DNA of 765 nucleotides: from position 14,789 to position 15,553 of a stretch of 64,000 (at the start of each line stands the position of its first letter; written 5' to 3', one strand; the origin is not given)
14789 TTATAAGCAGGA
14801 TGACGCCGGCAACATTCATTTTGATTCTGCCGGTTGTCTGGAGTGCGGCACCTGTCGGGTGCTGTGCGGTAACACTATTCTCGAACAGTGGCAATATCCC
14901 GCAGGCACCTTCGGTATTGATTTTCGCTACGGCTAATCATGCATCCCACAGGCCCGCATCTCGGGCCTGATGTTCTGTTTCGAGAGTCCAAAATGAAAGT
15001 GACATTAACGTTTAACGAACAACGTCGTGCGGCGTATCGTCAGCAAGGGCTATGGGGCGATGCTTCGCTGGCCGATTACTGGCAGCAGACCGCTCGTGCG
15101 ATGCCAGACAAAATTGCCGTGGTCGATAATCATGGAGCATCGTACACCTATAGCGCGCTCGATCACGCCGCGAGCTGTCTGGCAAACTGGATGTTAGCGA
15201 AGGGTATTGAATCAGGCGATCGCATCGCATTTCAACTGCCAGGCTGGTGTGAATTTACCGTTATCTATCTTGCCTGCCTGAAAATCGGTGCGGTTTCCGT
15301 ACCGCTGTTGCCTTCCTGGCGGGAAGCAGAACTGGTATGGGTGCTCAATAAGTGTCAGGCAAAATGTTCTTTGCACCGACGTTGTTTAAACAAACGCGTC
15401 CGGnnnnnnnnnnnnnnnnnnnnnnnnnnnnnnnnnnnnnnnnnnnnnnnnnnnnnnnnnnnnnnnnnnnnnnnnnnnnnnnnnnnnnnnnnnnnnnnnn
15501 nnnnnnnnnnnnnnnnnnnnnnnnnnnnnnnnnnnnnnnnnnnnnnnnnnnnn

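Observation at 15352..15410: fadK carries a -1 frameshift in a homopolymeric A run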

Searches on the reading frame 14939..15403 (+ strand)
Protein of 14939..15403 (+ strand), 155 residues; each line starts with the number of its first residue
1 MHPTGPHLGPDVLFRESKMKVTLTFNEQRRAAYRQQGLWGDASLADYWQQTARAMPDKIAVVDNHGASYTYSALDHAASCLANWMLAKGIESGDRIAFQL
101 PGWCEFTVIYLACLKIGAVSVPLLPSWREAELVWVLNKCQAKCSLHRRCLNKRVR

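Call 13: list_cluster_members(proteins=[window:14939-15403:+, window:14993-15403:+, window:15352-16635:+, window:15364-16635:+, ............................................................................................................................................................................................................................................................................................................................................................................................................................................, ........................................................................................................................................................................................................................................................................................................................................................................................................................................])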
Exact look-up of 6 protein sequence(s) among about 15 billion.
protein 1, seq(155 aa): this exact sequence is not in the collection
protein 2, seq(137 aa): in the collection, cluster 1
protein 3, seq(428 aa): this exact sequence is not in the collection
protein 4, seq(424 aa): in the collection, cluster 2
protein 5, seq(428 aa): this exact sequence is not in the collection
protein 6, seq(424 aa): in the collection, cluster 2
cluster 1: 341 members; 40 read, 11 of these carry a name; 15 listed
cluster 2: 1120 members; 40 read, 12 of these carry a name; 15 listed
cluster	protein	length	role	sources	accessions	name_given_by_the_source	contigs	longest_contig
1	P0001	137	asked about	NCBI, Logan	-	-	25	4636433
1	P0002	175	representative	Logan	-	-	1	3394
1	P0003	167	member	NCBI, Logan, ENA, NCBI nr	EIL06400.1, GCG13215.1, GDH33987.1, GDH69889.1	short chain acyl-CoA synthetase [Escherichia coli] | short chain acyl-CoA synthetase [Escherichia coli O103:H25 str. CVM9340]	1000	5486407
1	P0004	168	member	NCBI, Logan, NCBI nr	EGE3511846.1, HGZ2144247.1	hypothetical protein DLX01_21435, partial [Shigella flexneri] | hypothetical protein [Shigella flexneri]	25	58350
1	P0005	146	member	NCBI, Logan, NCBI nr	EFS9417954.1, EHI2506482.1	AMP-binding protein [Shigella flexneri]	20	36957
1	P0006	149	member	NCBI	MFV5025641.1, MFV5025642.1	AMP-binding protein, partial [Escherichia coli]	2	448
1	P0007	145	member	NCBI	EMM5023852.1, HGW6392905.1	AMP-binding protein, partial [Escherichia coli]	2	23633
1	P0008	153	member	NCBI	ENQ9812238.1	AMP-binding protein, partial [Escherichia coli]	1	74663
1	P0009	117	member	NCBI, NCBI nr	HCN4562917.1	TPA: AMP-binding protein, partial [Escherichia coli] | AMP-binding protein [Escherichia coli]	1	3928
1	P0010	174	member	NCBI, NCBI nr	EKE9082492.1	AMP-binding protein, partial [Escherichia coli] | AMP-binding protein [Escherichia coli]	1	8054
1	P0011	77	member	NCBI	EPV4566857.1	AMP-binding protein, partial [Shigella flexneri]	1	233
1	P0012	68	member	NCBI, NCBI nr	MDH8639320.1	AMP-binding protein, partial [Klebsiella pneumoniae] | AMP-binding protein [Klebsiella pneumoniae]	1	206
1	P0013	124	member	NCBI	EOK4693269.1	AMP-binding protein, partial [Shigella flexneri]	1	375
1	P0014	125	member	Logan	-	-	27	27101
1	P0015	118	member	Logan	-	-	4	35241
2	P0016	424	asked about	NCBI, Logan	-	-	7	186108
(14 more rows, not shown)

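Call 15: find_encoding_contigs(protein=P0001, flank=3000, max_places=10)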
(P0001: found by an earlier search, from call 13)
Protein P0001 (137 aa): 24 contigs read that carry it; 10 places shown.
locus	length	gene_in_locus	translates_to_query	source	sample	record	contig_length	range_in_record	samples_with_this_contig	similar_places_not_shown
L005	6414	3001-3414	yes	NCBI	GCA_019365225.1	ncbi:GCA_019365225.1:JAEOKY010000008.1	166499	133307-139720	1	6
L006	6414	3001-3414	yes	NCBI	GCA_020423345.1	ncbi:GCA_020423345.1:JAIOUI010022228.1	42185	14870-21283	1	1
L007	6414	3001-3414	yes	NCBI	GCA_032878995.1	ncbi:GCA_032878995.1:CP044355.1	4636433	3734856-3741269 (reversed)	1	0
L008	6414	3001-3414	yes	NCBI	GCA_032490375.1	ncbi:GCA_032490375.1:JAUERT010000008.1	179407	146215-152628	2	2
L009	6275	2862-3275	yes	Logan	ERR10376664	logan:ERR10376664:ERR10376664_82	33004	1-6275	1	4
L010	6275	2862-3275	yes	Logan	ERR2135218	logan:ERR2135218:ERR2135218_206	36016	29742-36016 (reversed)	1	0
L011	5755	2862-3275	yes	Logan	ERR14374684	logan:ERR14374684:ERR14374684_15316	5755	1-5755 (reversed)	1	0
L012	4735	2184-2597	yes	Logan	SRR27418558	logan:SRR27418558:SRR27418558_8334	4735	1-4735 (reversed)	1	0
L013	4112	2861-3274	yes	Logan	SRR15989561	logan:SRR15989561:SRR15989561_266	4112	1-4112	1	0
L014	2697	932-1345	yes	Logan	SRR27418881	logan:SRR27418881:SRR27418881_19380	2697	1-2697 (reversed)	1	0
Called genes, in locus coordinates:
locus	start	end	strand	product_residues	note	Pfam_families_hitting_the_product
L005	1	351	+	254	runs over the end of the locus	PF01012:ETF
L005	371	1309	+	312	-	PF01012:ETF, PF00766:ETF_alpha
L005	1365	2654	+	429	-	PF01266:DAO, PF01494:FAD_binding_3, PF03486:HI0933_like, PF07992:Pyr_redox_2 (weak), PF12831:FAD_oxidored, PF13450:NAD_binding_8 (weak), PF21162:ETFQO_UQ-bd, PF26311:ETF-QO_FixC_C, +5 more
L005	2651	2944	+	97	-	-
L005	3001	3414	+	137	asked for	PF00501:AMP-binding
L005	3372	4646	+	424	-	PF00501:AMP-binding, PF13193:AMP-binding_C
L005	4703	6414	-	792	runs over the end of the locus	PF01326:PPDK_N, PF00391:PEP-utilizers, PF02896:PEP-utilizers_C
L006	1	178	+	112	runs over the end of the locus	PF01012:ETF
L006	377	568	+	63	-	-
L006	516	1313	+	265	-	PF01012:ETF, PF00766:ETF_alpha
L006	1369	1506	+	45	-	PF01494:FAD_binding_3 (weak), PF03486:HI0933_like (weak), PF00890:FAD_binding_2 (weak), PF01134:GIDA (weak), PF01266:DAO (weak), PF12831:FAD_oxidored (weak), PF13450:NAD_binding_8 (weak)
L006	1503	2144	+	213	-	PF01266:DAO (weak)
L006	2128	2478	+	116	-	-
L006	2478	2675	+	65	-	PF26311:ETF-QO_FixC_C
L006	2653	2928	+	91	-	-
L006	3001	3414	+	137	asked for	PF00501:AMP-binding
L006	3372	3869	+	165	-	PF00501:AMP-binding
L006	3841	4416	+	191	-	PF00501:AMP-binding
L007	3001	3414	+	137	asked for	PF00501:AMP-binding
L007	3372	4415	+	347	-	PF00501:AMP-binding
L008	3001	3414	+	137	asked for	PF00501:AMP-binding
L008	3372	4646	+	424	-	PF00501:AMP-binding, PF13193:AMP-binding_C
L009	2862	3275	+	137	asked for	PF00501:AMP-binding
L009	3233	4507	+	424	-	PF00501:AMP-binding, PF13193:AMP-binding_C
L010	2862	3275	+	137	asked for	PF00501:AMP-binding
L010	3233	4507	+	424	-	PF00501:AMP-binding, PF13193:AMP-binding_C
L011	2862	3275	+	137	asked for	PF00501:AMP-binding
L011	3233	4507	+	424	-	PF00501:AMP-binding, PF13193:AMP-binding_C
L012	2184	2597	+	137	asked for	PF00501:AMP-binding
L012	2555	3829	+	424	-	PF00501:AMP-binding, PF13193:AMP-binding_C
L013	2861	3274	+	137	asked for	PF00501:AMP-binding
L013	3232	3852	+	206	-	PF00501:AMP-binding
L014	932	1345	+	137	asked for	PF00501:AMP-binding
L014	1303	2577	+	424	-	PF00501:AMP-binding, PF13193:AMP-binding_C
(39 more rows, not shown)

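Call 28: find_encoding_contigs(protein=P0016, flank=10000, max_places=10)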
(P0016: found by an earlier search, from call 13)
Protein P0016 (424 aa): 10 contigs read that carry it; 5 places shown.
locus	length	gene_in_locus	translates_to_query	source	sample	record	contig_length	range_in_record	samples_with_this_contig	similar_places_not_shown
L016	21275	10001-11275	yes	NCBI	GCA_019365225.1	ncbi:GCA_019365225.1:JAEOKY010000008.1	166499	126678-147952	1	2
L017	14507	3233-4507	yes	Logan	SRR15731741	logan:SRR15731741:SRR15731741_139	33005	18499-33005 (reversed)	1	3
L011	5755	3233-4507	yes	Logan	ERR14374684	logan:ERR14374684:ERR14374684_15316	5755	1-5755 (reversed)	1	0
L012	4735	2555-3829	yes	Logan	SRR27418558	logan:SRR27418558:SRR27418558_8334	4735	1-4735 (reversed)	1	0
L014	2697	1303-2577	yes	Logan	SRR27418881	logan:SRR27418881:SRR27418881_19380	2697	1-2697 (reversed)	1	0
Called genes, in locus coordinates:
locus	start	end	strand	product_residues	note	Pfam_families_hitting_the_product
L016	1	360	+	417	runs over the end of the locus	PF07690:MFS_1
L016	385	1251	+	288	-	PF08501:Shikimate_dh_N, PF18317:SDH_C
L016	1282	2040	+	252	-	PF01487:DHquinase_I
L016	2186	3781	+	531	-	PF01144:CoA_trans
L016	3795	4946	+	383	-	PF02771:Acyl-CoA_dh_N, PF02770:Acyl-CoA_dh_M, PF00441:Acyl-CoA_dh_1, PF08028:Acyl-CoA_dh_2, PF22924:ACOX_C_alpha1 (weak)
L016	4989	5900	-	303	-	PF02311:AraC_binding, PF07883:Cupin_2, PF00165:HTH_AraC (faint), PF12833:HTH_18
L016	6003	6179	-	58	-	-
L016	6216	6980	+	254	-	PF01012:ETF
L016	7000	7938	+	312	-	PF01012:ETF, PF00766:ETF_alpha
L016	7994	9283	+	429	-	PF01266:DAO, PF01494:FAD_binding_3, PF03486:HI0933_like, PF07992:Pyr_redox_2 (weak), PF12831:FAD_oxidored, PF13450:NAD_binding_8 (weak), PF21162:ETFQO_UQ-bd, PF26311:ETF-QO_FixC_C, +5 more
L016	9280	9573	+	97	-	-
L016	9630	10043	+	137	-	PF00501:AMP-binding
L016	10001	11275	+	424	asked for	PF00501:AMP-binding, PF13193:AMP-binding_C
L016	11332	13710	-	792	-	PF01326:PPDK_N, PF00391:PEP-utilizers, PF02896:PEP-utilizers_C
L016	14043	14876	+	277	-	PF03618:Kinase-PPPase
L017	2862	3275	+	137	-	PF00501:AMP-binding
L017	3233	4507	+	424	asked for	PF00501:AMP-binding, PF13193:AMP-binding_C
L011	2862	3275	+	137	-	PF00501:AMP-binding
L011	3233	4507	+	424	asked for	PF00501:AMP-binding, PF13193:AMP-binding_C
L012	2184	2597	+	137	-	PF00501:AMP-binding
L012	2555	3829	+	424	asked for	PF00501:AMP-binding, PF13193:AMP-binding_C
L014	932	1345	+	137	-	PF00501:AMP-binding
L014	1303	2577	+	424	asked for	PF00501:AMP-binding, PF13193:AMP-binding_C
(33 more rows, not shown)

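Call 31: find_encoding_contigs(protein=P0003, flank=2500, max_places=3)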
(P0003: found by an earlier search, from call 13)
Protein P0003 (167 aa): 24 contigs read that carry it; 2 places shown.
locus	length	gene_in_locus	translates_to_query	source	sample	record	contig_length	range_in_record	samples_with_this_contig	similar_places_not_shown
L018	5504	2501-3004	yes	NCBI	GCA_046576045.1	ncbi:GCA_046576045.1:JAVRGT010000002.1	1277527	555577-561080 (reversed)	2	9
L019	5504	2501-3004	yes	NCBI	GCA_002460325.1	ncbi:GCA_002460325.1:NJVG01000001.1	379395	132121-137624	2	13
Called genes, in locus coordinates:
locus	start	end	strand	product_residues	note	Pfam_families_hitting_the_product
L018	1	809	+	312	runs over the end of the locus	PF01012:ETF, PF00766:ETF_alpha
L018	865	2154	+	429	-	PF01266:DAO, PF01494:FAD_binding_3, PF03486:HI0933_like, PF07992:Pyr_redox_2 (weak), PF12831:FAD_oxidored, PF01266:DAO, PF21162:ETFQO_UQ-bd, PF26311:ETF-QO_FixC_C, +4 more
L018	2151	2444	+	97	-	-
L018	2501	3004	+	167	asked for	PF00501:AMP-binding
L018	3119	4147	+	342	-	PF00501:AMP-binding, PF13193:AMP-binding_C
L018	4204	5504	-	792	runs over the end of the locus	PF01326:PPDK_N, PF00391:PEP-utilizers, PF02896:PEP-utilizers_C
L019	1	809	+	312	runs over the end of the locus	PF01012:ETF, PF00766:ETF_alpha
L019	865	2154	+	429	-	PF01266:DAO, PF01494:FAD_binding_3, PF03486:HI0933_like, PF07992:Pyr_redox_2 (weak), PF12831:FAD_oxidored, PF01266:DAO, PF21162:ETFQO_UQ-bd, PF26311:ETF-QO_FixC_C, +4 more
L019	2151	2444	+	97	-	-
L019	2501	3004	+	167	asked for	PF00501:AMP-binding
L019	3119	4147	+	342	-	PF00501:AMP-binding, PF13193:AMP-binding_C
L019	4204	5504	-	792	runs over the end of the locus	PF01326:PPDK_N, PF00391:PEP-utilizers, PF02896:PEP-utilizers_C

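Call 43: search_protein_families(proteins=[P0001, P0016], library=ncbifam)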
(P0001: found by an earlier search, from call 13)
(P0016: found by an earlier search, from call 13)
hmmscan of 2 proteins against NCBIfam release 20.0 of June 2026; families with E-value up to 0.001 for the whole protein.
P0001 (137 aa): 61 families (the best 25 are shown)
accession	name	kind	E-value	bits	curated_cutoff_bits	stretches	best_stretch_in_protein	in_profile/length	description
NF004758.0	PRK06087.1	equivalog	2.2e-69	234.3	736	1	1-127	1-127/548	medium-chain fatty-acid--CoA ligase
TIGR03208.1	cyc_hxne_CoA_lg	equivalog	7.6e-24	84.3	792.3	1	10-125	8-128/538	cyclohexanecarboxylate-CoA ligase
TIGR02275.1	DHB_AMP_lig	equivalog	3.8e-21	75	723.55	1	8-127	7-125/526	(2,3-dihydroxybenzoyl)adenylate synthase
NF004822.0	PRK06178.1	equivalog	7.3e-21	74.4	782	1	18-128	31-140/571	acyl-CoA synthetase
NF008192.1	PRK10946.1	equivalog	1e-17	63.6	783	1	8-119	8-116/534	(2,3-dihydroxybenzoyl)adenylate synthase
NF006182.0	PRK08316.1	subfamily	2.8e-17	62.4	663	1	24-136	11-122/523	fatty acyl-CoA synthetase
NF004837.0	PRK06187.1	subfamily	7.6e-16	57.4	476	1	25-129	9-112/531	long-chain-fatty-acid--CoA ligase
NF005947.1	PRK08008.1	equivalog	1.5e-15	56.8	651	1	22-126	5-113/518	crotonobetaine/carnitine-CoA ligase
NF005863.0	PRK07798.1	subfamily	3.8e-15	55.4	543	1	25-136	5-115/540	acyl-CoA synthetase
NF009233.0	PRK12583.1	subfamily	1.2e-14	53.6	832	1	24-125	18-120/558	fatty acid CoA ligase family protein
NF004814.0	PRK06164.1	equivalog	1.3e-14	53.7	677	1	24-125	10-110/540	acyl-CoA synthetase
NF006181.0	PRK08314.1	subfamily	3.6e-14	51.9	705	1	24-136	24-136/563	long-chain-fatty-acid--CoA ligase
NF005702.0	PRK07514.1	subfamily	7e-14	51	558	1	27-124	6-103/506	malonyl-CoA synthase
NF052269.1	Staph_lig_FadD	equivalog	1.5e-13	49.9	650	1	28-133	4-110/499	long-chain-fatty-acid--CoA ligase FadD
NF004808.0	PRK06155.1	equivalog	1.9e-12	46.2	722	1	22-124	19-120/542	ATP-dependent acyl-CoA ligase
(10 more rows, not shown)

P0016 (424 aa): 106 families (the best 25 are shown)
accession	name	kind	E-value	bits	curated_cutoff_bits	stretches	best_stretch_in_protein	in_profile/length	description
NF004758.0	PRK06087.1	equivalog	1.3e-251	835.8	736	1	1-423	125-547/548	medium-chain fatty-acid--CoA ligase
NF004837.0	PRK06187.1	subfamily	1.1e-100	337.5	476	1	7-413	109-524/531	long-chain-fatty-acid--CoA ligase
TIGR03208.1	cyc_hxne_CoA_lg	equivalog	1e-95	321.5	792.3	1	4-408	131-537/538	cyclohexanecarboxylate-CoA ligase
NF009233.0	PRK12583.1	subfamily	5.7e-89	299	832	1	21-418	153-557/558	fatty acid CoA ligase family protein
NF005801.1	PRK07656.1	equivalog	4.2e-78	263.2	657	1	22-408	120-500/500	FadD3 family acyl-CoA ligase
NF006182.0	PRK08316.1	subfamily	4.3e-78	263.1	663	1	39-412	146-518/523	fatty acyl-CoA synthetase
TIGR02275.1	DHB_AMP_lig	equivalog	2.8e-70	237.1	723.55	1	15-408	137-526/526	(2,3-dihydroxybenzoyl)adenylate synthase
NF005702.0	PRK07514.1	subfamily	3.1e-69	233.7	558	1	41-411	134-500/506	malonyl-CoA synthase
NF005307.0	PRK06839.1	equivalog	1.9e-68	231.3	748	1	58-408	143-490/496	o-succinylbenzoate--CoA ligase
NF008192.1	PRK10946.1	equivalog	4.3e-68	229.9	783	1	34-414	151-532/534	(2,3-dihydroxybenzoyl)adenylate synthase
NF006181.0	PRK08314.1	subfamily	2.5e-67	227.4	705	1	41-408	182-551/563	long-chain-fatty-acid--CoA ligase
NF006020.0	PRK08162.1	subfamily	6.3e-66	222.8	677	1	43-413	161-540/545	acyl-CoA synthetase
NF004114.0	PRK05605.1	equivalog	1.1e-65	222.1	766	1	16-414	174-572/575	long-chain-fatty-acid--CoA ligase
NF002966.0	PRK03640.1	equivalog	2.3e-65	221.1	556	1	53-410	130-479/483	o-succinylbenzoate--CoA ligase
NF006572.0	PRK09088.1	equivalog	2.4e-65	221.1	696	1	30-412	104-488/491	acyl-CoA synthetase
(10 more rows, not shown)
